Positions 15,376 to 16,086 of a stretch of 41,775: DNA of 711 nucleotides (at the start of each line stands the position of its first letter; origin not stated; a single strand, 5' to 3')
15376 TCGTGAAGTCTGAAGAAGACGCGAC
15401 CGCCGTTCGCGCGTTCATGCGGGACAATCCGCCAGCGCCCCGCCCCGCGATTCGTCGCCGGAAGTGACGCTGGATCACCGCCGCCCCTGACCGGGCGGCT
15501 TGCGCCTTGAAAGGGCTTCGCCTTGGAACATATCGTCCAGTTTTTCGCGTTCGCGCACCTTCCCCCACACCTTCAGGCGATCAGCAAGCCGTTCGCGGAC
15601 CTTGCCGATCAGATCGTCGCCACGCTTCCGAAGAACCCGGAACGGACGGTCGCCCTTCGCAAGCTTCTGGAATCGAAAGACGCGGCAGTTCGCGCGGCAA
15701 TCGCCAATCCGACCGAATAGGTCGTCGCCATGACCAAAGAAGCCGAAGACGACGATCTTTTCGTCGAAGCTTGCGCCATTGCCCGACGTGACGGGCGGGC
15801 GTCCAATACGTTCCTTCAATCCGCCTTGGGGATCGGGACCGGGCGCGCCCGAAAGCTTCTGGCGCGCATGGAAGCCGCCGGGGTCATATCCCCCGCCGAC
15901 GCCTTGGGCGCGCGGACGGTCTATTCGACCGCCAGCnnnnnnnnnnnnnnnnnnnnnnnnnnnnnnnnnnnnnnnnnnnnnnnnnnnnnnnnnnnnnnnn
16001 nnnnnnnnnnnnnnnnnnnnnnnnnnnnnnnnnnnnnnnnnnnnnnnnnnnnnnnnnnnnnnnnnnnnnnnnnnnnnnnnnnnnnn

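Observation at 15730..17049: Unusual fusion: two FtsK-gamma KOPS-reader-type winged helices, a GapR/DUF2312 domain and an Rmf-like tail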

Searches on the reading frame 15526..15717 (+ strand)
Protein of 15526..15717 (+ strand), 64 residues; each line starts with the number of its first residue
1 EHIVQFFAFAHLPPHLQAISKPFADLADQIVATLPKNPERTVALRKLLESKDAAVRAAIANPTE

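Call 27: search_protein_families(library=pfam, proteins=[window:15526-15717:+], max_evalue=0.01)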
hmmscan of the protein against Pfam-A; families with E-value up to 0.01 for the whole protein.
window:15526-15717:+ (64 aa): 0 families

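Call 28: search_protein_families(library=phrogs, proteins=[window:15526-15717:+], max_evalue=0.001)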
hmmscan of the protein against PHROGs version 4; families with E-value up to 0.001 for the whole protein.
window:15526-15717:+ (64 aa): 3 families
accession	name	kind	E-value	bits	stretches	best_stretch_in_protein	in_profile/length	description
phrog_1761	-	unknown function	1.3e-29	104.3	1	2-61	81-140/148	-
phrog_5120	-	unknown function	1e-19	71.6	1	1-61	12-72/79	-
phrog_1454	-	unknown function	0.00096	20.3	0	16-54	31-69/81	-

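Call 59: search_protein_families(library=padloc, proteins=[window:15526-15717:+], max_evalue=0.01)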
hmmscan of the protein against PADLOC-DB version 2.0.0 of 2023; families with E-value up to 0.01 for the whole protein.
window:15526-15717:+ (64 aa): 0 families

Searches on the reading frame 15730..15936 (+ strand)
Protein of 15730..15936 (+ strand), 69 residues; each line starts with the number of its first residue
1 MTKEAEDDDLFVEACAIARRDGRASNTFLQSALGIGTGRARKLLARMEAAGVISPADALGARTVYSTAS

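Call 39: search_solved_structures(query=window:15730-15936:+, max_evalue=1, show_alignments=3)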
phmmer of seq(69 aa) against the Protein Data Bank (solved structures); distinct sequences matched with E-value up to 1: 7.
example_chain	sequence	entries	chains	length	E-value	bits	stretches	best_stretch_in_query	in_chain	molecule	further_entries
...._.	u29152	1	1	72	4e-08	36.3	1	5-67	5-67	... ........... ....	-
2ve8_A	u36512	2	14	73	4.9e-08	36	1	5-67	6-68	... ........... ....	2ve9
2iut_A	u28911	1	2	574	1.9e-06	31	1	5-67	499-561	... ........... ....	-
2j5p_A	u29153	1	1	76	0.0016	21.8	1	6-64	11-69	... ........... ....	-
5dcf_A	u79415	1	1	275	0.016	18.7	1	5-64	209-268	Tyrosine recombinase XerD,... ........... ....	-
2ius_A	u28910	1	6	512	0.043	17.4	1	6-64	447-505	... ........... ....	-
8pvt_A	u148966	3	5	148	0.81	13.4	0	20-63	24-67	Iron dependent repressor, putative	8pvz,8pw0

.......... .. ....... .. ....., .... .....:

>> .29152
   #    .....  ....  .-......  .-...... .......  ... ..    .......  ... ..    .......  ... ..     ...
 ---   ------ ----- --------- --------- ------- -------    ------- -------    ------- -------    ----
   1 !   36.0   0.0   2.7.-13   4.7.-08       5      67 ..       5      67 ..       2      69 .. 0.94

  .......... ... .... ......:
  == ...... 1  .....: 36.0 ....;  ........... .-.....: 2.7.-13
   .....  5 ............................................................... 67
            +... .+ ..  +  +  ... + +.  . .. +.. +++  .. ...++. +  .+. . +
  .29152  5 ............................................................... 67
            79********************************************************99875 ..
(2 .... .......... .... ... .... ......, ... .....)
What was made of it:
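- Gamma-1 lacks the contact residues (call 39).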
